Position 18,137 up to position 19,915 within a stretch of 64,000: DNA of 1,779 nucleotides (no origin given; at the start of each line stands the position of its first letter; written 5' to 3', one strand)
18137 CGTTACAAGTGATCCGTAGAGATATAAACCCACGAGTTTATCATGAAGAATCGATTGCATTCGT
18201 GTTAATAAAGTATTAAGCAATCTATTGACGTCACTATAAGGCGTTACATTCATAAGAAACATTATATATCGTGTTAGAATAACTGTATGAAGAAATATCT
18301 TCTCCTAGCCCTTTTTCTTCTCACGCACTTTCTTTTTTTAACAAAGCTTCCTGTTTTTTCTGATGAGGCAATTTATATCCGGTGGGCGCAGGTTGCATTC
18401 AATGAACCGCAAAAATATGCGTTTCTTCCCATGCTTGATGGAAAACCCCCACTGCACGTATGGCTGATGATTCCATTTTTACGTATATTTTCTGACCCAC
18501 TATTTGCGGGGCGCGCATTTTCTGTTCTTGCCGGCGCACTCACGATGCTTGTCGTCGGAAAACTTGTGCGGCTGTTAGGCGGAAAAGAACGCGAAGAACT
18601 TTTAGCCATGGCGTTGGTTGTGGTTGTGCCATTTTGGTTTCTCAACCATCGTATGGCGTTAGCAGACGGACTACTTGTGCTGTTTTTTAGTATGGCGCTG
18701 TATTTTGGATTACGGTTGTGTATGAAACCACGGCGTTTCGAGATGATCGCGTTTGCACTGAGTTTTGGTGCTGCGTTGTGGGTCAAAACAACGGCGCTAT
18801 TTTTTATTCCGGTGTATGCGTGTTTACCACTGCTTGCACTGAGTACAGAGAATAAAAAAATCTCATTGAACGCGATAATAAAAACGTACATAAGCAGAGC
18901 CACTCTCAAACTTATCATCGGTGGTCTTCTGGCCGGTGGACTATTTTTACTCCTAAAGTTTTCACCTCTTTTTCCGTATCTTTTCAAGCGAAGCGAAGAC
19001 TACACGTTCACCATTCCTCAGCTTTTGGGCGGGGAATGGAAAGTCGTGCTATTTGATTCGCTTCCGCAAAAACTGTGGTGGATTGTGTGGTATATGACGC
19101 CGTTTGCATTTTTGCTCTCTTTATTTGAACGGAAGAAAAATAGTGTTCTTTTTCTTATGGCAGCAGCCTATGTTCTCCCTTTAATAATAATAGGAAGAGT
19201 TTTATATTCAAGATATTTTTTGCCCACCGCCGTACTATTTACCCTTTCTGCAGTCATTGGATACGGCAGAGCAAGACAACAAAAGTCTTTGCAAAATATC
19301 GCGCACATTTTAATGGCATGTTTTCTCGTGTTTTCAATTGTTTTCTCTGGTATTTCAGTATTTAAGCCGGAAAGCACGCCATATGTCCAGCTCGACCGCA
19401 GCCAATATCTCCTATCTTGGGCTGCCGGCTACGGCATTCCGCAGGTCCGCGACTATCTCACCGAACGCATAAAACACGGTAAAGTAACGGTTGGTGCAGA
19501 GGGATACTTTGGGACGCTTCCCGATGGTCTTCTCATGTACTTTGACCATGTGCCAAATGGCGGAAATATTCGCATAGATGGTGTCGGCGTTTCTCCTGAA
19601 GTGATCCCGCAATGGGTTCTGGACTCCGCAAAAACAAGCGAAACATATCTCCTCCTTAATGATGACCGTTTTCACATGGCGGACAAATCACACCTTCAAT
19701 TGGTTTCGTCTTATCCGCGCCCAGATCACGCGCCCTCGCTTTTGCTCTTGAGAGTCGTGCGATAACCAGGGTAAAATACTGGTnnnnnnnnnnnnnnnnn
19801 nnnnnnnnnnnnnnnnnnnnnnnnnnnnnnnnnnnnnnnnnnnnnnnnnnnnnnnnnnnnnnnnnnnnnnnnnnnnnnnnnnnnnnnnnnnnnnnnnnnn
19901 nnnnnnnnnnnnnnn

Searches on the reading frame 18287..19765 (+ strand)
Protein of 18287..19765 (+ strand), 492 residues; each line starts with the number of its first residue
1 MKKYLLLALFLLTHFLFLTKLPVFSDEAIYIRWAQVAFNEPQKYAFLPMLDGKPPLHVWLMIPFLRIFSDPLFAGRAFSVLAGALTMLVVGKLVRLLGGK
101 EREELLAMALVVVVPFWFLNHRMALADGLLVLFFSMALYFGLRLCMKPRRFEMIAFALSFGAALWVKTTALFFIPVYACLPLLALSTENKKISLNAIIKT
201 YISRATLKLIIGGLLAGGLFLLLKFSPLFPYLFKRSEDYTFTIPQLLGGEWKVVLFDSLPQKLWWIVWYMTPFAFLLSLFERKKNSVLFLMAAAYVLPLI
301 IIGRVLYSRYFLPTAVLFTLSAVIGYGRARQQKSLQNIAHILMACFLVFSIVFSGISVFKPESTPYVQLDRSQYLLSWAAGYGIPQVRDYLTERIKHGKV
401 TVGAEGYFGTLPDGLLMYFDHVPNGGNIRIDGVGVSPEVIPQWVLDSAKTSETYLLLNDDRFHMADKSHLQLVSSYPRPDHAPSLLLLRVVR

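Call 6: search_protein_families(library=pfam, proteins=[window:18287-19765:+], max_evalue=0.01)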
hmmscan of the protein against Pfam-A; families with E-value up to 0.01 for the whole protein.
window:18287-19765:+ (492 aa): 2 families
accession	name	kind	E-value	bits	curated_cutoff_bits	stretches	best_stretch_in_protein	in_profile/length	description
PF13231.12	PMT_2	-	1.6e-14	54.9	26.1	1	53-191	2-136/160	Dolichyl-phosphate-mannose-protein mannosyltransferase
PF02366.24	PMT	-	5.4e-12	46.2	22.7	1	48-220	57-237/245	Dolichyl-phosphate-mannose-protein mannosyltransferase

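Call 9: search_protein_families(library=ncbifam, proteins=[window:18287-19765:+], max_evalue=0.01)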
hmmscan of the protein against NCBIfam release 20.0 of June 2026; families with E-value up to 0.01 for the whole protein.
window:18287-19765:+ (492 aa): 1 family
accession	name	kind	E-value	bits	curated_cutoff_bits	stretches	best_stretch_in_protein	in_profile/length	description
TIGR03663.1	TIGR03663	subfamily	9.4e-05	21.6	126.25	1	6-345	7-328/435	flippase activity-associated protein Agl23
